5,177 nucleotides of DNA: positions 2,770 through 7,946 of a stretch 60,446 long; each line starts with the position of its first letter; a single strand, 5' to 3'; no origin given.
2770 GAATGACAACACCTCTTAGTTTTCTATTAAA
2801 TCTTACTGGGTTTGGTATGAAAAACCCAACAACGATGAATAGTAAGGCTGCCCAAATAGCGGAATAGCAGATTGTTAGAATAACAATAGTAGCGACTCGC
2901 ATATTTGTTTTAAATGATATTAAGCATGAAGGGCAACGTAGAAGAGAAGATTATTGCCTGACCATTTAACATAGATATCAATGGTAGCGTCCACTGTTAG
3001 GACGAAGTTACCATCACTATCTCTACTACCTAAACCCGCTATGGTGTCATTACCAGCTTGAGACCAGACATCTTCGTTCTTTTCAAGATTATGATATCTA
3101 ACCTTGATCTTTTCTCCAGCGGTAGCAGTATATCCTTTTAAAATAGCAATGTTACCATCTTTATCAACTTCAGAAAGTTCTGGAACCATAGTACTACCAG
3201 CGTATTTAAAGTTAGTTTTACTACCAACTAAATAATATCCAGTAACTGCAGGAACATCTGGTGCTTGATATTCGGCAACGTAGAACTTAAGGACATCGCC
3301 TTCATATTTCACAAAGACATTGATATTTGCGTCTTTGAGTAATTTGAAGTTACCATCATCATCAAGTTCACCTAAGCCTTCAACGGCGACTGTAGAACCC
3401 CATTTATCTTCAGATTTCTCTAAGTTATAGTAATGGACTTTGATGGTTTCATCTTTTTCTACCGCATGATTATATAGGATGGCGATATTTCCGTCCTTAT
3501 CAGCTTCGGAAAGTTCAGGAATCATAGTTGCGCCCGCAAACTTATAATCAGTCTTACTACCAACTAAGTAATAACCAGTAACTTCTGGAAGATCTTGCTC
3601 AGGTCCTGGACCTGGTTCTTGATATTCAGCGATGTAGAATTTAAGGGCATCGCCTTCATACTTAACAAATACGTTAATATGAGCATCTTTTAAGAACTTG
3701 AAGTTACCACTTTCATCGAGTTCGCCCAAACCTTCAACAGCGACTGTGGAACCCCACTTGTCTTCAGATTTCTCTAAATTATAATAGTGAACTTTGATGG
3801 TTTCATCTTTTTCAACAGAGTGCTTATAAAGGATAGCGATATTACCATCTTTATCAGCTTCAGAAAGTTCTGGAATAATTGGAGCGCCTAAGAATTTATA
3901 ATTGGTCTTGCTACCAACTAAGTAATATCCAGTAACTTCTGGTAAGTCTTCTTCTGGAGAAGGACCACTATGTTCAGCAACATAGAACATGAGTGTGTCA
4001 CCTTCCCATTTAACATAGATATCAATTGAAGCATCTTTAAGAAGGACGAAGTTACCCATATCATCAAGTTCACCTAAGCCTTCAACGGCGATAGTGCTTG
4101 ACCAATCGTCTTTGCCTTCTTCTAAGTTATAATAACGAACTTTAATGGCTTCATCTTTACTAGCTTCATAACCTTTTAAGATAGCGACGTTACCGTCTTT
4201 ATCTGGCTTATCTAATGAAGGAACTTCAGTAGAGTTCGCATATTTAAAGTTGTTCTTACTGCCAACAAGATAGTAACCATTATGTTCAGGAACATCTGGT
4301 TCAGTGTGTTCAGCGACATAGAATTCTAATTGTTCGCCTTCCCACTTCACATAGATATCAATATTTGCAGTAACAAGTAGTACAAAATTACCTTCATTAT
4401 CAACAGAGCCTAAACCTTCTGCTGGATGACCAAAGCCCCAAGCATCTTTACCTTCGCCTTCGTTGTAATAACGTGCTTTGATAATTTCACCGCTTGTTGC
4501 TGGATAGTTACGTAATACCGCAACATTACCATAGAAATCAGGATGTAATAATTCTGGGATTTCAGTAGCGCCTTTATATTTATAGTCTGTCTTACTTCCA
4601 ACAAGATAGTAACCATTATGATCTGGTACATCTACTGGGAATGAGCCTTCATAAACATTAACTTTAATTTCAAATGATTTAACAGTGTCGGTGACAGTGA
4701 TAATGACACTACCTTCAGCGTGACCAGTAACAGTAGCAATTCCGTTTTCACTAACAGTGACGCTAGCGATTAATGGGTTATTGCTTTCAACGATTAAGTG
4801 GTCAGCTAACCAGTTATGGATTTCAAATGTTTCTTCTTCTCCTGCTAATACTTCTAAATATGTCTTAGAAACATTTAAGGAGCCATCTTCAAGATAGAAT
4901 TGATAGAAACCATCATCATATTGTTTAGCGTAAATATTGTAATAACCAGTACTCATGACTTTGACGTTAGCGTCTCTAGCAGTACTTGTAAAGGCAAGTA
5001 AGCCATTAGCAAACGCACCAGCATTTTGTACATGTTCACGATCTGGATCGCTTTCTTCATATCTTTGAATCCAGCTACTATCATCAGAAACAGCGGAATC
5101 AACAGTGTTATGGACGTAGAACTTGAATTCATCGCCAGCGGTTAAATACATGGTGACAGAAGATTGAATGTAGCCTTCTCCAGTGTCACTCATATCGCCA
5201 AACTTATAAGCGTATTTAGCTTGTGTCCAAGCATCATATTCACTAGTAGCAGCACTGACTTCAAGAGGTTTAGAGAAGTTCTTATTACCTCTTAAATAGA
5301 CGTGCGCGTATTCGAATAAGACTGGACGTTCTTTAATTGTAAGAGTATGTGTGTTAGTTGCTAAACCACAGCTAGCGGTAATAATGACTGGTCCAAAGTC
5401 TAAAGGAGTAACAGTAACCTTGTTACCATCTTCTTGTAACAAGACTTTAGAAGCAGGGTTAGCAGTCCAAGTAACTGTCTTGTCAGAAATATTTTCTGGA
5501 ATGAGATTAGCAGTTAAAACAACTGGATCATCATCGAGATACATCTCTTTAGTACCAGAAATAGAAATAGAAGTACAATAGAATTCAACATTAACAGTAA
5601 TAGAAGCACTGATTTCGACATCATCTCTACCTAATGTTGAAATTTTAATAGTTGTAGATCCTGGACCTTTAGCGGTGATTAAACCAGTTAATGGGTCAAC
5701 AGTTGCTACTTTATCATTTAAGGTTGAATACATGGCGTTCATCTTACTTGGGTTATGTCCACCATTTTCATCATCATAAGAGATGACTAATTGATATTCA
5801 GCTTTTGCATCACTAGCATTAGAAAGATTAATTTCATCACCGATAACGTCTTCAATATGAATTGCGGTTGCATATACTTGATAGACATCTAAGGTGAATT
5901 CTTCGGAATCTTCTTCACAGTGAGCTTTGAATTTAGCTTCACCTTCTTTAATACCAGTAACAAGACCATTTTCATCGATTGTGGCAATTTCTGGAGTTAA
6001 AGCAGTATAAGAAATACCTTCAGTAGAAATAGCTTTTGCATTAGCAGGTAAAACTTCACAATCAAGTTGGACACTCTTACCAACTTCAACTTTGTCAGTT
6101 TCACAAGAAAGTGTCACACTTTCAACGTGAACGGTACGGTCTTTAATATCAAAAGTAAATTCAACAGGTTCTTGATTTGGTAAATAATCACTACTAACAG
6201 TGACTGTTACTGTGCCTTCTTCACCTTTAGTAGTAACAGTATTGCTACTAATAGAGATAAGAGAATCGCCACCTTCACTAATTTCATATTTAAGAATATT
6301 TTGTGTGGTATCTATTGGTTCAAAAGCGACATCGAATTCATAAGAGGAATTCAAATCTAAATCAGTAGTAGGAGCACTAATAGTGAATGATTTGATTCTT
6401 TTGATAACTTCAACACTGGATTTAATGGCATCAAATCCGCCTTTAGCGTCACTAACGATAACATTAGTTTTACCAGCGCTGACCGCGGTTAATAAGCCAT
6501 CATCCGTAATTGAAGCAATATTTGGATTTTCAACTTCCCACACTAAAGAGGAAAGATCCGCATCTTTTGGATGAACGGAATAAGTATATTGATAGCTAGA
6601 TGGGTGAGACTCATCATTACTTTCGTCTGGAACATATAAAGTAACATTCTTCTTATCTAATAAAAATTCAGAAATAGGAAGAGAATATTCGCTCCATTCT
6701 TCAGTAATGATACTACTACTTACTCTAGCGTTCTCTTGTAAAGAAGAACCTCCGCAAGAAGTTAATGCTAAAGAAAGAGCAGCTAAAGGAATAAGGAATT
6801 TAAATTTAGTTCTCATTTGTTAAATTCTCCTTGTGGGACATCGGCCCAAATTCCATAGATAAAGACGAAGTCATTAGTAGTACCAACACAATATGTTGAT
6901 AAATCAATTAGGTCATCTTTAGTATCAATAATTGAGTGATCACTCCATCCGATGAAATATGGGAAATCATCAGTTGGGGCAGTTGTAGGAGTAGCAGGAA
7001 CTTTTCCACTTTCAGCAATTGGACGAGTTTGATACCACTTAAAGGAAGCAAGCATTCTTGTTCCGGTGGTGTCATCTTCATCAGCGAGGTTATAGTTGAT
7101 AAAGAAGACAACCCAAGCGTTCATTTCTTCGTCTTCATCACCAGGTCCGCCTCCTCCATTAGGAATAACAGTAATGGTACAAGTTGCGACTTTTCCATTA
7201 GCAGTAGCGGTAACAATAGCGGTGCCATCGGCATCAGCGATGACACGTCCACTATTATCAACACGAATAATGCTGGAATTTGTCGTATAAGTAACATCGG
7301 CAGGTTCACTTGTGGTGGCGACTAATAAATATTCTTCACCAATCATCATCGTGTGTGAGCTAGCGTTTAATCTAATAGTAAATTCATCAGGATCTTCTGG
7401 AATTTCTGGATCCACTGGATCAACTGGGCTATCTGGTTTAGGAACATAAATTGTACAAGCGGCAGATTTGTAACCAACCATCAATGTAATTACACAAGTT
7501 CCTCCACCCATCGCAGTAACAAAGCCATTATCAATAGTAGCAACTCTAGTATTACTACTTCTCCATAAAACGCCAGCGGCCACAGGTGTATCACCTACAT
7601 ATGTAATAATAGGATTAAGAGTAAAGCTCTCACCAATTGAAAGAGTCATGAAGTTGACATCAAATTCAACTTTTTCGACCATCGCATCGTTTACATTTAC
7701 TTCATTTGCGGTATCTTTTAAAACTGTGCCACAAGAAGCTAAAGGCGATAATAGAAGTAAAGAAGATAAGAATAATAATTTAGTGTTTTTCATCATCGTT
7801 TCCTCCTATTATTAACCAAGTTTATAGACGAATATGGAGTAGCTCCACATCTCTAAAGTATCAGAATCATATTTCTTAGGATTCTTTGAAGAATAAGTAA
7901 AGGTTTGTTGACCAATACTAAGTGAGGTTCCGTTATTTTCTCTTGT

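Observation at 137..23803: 23-kb co-directional alpha-glucan capture, degradation and import locus built entirely from membrane-tethered, Ig-stalked proteins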

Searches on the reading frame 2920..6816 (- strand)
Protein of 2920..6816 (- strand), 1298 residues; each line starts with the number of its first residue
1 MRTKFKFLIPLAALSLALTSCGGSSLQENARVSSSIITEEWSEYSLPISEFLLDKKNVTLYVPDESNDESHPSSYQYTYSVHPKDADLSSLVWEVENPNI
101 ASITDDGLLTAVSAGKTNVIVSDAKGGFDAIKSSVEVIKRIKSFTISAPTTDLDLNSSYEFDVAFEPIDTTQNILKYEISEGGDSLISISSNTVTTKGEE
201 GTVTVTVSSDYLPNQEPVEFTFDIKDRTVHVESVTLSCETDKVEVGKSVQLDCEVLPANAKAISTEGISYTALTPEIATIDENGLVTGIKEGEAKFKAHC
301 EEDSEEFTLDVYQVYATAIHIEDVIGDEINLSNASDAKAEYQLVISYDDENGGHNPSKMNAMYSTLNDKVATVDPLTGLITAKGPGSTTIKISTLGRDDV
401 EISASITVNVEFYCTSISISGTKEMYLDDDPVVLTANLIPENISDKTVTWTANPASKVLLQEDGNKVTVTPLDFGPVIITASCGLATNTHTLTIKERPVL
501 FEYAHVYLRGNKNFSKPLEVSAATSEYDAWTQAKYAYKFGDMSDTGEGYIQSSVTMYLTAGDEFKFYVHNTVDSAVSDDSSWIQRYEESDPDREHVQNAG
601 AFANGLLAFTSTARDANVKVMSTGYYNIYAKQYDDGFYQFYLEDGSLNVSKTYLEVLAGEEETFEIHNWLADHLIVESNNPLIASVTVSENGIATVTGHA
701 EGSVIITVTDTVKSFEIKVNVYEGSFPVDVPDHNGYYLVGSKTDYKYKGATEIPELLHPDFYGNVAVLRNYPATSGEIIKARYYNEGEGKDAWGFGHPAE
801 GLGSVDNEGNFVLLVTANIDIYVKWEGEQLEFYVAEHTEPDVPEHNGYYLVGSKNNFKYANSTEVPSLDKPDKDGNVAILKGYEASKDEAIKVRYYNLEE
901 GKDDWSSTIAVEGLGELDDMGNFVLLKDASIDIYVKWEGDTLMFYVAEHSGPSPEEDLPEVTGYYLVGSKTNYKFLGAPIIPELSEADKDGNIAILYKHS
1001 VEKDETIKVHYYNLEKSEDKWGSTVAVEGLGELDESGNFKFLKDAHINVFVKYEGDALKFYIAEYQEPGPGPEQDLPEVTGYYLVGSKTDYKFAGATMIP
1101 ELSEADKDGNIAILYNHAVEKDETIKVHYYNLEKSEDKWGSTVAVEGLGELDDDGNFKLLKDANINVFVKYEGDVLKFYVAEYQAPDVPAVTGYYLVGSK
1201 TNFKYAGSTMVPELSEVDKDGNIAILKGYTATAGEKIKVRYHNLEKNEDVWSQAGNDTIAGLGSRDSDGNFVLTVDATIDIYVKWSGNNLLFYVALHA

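Call 5: search_protein_families(library=pfam, proteins=[window:2920-6816:-], max_evalue=0.01)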
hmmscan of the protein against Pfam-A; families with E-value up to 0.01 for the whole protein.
window:2920-6816:- (1298 aa): 4 families
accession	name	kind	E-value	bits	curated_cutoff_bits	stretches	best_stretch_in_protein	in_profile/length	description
PF02368.24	Big_2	-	1e-33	115.5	22.8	3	74-132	19-77/79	Bacterial Ig-like domain (group 2)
PF22359.2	Big-like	-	4.9e-07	30.3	27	1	269-299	4-34/48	Bacterial Ig-like domain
PF13629.12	T2SS-T3SS_pil_N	-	3.8e-06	27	23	0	679-714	27-62/72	Pilus formation protein N terminal region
PF21461.3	HL_N-beta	-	2.5e-05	24.4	27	0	359-397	12-48/57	Hyaluronate lyase, N-terminal beta-sheet domain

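Call 9: search_protein_families(library=ncbifam, proteins=[window:2920-6816:-], max_evalue=0.001)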
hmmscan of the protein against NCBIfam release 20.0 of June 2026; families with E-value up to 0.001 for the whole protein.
window:2920-6816:- (1298 aa): 0 families

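Call 27: search_solved_structures(query=window:2920-6816:-, max_evalue=1)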
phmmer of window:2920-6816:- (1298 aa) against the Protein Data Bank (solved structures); distinct sequences matched with E-value up to 1: 8.
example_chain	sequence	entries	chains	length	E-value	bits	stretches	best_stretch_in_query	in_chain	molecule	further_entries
7quz_AAA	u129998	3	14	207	6.5e-07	30.5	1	229-330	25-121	Beta-1,3-glucanase bglH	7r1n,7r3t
6n1a_A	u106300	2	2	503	0.00015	22.7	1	231-303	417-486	Carbohydrate-binding protein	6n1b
9ifo_A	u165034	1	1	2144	0.011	16.4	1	96-316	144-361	Teneurin-Like Protein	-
9pt5_A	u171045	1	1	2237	0.012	16.4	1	96-316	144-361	Teneurin-like protein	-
6b46_I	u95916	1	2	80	0.67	10.6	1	771-811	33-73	Anti-CRISPR protein AcrF1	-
5uz9_I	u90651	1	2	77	0.67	10.6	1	772-811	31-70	Anti-CRISPR protein Acr30-35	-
5xlo_N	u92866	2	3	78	0.7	10.5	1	772-811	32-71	Uncharacterized protein AcrF1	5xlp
2lw5_A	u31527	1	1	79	0.7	10.5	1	772-811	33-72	ACR30-35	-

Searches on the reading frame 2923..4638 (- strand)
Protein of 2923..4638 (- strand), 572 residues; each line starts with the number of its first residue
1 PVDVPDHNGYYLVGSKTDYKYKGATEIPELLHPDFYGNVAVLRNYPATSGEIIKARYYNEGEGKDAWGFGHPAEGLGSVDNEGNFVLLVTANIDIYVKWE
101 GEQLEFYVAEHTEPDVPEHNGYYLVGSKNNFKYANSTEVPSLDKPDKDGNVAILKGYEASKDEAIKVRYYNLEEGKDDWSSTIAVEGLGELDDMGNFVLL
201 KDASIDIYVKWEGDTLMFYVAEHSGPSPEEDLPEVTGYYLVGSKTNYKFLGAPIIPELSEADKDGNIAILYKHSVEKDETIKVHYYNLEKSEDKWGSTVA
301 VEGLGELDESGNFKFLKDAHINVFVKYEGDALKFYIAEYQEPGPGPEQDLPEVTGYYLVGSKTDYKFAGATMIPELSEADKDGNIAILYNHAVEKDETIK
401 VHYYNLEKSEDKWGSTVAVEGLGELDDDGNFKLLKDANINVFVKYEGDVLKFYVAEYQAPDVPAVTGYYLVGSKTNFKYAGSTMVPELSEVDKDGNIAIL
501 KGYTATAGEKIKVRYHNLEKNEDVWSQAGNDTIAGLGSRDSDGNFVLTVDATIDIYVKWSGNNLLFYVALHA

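Call 70: search_protein_families(library=pfam, proteins=[window:2923-4638:-], max_evalue=1)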
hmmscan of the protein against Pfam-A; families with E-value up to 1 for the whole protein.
window:2923-4638:- (572 aa): 4 families
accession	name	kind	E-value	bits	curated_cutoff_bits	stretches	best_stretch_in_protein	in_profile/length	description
PF21623.3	HK_sensor_dom_bact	-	0.013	15.1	27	0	100-134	165-199/253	Bacterial histidine kinase, sensor domain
PF23357.1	DUF7088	-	0.03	15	27.8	0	499-528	46-75/105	Domain of unknown function (DUF7088)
PF02946.19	GTF2I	-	0.034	14.9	27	0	387-422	11-42/75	GTF2I-like repeat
PF20829.2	Acr30-35_AcrF1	-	0.17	12.6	30.5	1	49-84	35-70/78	Anti-CRISPR protein Acr30-35/AcrF1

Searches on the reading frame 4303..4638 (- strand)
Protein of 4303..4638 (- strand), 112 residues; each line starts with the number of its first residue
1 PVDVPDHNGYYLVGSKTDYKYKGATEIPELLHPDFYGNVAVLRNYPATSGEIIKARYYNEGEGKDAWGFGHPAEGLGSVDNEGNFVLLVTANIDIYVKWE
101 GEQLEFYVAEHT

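Call 67: search_solved_structures(query=A5, max_evalue=10, show_alignments=2)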
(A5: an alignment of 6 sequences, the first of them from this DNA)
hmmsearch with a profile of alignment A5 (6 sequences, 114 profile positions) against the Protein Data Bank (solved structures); distinct sequences matched with E-value up to 10: 4.
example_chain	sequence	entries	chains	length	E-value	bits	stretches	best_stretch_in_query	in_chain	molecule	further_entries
9o7u_A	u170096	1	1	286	0.28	14.8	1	14-87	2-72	Poly(Aspartic acid) hydrolase-1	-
7dm0_A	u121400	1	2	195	0.42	14.2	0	69-95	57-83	Biofilm-associated surface protein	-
7qog_A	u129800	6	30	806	0.59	13.7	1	29-69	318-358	Portal protein gp20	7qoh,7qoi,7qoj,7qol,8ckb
6p2a_A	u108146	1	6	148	1.7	12.2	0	69-104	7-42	CHIMERA OF BACTERIOPHAGE OBP GP146 AND A T4 GP5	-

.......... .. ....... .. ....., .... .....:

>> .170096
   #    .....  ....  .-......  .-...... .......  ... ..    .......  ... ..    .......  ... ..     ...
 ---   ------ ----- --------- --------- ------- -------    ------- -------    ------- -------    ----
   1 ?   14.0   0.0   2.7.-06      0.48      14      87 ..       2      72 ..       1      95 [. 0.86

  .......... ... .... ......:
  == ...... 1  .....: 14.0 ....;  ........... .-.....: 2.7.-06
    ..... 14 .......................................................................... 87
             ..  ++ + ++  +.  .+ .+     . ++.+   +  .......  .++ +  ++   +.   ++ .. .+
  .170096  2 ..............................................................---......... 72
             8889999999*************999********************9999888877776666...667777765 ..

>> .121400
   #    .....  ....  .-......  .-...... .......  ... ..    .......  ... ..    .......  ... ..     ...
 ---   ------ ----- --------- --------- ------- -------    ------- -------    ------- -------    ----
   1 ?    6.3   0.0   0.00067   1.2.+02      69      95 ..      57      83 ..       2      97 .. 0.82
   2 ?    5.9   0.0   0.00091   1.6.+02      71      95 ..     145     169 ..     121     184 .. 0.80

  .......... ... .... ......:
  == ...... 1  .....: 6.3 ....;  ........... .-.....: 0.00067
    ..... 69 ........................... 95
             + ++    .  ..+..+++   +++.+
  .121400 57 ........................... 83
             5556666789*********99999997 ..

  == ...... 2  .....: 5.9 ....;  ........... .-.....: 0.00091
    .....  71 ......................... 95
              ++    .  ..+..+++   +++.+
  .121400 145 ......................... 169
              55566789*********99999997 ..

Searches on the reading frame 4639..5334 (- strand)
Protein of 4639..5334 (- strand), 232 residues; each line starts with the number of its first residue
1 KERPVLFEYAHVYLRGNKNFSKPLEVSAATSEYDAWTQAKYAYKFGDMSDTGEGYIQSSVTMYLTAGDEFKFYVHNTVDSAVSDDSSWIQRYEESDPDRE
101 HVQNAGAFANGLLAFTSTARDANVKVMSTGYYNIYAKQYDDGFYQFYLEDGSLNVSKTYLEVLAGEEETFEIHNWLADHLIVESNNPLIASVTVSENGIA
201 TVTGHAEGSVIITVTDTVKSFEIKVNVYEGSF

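Call 70: search_protein_families(library=pfam, proteins=[window:4639-5334:-], max_evalue=1)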
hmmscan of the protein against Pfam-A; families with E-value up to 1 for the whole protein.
window:4639-5334:- (232 aa): 4 families
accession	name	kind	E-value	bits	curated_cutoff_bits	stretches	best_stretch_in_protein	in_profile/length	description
PF02368.24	Big_2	-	0.0036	17.7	22.8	1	182-219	38-71/79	Bacterial Ig-like domain (group 2)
PF13629.12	T2SS-T3SS_pil_N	-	0.017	15.2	23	1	185-220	27-62/72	Pilus formation protein N terminal region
PF06280.18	fn3_5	-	0.073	14.2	27.6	0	58-126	60-109/112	Fn3-like domain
PF18938.6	aRib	-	0.16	12.3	27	1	182-219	30-69/71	Atypical Rib domain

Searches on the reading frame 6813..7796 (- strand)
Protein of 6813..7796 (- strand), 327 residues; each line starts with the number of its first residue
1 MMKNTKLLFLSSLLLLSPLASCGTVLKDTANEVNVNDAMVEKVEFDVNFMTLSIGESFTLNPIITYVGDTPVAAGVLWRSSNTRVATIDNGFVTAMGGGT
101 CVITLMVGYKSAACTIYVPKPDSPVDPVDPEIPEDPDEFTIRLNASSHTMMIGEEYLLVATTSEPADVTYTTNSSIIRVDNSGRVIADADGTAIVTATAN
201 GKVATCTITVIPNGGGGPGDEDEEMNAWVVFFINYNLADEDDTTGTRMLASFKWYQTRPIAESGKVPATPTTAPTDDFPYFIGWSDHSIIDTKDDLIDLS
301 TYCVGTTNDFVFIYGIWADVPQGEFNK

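Call 5: search_protein_families(library=pfam, proteins=[window:6813-7796:-], max_evalue=0.01)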
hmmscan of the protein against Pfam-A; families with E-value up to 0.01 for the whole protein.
window:6813-7796:- (327 aa): 3 families
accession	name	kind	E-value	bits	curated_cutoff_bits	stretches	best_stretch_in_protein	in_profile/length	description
PF02368.24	Big_2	-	5.6e-10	39.5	22.8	2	164-207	33-78/79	Bacterial Ig-like domain (group 2)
PF22359.2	Big-like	-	0.0025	18.5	27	0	89-118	17-46/48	Bacterial Ig-like domain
PF21461.3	HL_N-beta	-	0.0048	17.1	27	0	166-203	12-49/57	Hyaluronate lyase, N-terminal beta-sheet domain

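Call 9: search_protein_families(library=ncbifam, proteins=[window:6813-7796:-], max_evalue=0.001)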
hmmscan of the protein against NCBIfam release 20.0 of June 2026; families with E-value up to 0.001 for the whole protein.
window:6813-7796:- (327 aa): 0 families
